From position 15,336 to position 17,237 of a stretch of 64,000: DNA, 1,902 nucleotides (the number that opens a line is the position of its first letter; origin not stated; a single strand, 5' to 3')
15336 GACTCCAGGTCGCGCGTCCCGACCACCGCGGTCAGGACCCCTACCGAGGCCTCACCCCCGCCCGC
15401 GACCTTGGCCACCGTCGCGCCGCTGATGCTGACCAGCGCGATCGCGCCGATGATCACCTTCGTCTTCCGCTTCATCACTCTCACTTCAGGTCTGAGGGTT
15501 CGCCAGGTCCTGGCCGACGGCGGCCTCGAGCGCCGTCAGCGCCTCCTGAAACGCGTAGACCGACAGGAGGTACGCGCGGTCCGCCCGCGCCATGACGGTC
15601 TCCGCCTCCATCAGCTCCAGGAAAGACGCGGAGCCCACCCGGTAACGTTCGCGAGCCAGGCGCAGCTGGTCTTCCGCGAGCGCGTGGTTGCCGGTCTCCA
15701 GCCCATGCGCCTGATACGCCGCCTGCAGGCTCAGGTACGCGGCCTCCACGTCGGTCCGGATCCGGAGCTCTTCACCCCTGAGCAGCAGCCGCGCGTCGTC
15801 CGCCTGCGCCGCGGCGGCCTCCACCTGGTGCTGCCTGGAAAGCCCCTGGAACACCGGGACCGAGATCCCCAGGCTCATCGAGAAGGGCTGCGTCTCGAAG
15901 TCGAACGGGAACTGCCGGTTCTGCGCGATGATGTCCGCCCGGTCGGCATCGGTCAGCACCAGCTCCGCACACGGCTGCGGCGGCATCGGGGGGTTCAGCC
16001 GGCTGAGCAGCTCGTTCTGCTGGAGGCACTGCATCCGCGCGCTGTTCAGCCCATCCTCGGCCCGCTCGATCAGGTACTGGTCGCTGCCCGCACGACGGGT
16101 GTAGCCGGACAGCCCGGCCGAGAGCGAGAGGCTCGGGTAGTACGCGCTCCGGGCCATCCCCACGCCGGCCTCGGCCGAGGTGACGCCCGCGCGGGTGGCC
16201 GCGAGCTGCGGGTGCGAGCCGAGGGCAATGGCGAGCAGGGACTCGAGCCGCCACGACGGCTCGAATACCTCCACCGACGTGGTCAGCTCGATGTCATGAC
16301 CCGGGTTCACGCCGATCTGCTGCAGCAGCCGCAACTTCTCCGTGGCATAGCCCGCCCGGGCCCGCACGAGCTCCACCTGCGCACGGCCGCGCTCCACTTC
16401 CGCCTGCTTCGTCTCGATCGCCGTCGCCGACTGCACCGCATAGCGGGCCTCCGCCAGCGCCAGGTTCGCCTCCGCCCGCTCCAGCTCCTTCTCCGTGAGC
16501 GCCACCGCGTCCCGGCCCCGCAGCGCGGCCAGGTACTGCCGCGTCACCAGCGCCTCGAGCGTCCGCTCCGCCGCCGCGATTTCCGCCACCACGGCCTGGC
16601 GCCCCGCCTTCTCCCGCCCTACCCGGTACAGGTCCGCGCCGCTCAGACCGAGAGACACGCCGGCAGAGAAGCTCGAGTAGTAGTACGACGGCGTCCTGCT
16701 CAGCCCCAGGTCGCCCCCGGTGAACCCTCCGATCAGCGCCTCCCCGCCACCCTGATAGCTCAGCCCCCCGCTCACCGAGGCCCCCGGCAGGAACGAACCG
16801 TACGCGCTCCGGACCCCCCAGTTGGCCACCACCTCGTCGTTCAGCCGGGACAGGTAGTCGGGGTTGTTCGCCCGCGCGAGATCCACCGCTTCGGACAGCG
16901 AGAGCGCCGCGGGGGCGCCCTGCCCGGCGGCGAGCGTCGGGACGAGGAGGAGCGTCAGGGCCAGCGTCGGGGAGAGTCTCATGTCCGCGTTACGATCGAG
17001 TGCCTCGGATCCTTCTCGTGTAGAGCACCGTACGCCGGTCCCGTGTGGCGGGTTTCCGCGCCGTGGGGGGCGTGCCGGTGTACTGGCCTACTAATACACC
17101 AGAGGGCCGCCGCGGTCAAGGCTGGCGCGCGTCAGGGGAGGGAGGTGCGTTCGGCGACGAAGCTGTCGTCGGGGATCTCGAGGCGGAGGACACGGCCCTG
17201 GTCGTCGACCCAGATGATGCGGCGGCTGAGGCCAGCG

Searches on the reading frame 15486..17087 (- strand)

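Call 75: search_protein_families(library=pfam, proteins=[window:15486-17087:-], max_evalue=0.00001)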
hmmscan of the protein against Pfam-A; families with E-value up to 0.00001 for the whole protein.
window:15486-17087:- (533 aa): 1 family
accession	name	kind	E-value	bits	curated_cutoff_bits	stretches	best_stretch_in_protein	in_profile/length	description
PF02321.23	OEP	-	1e-49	169.4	22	2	281-525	1-187/187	Outer membrane efflux protein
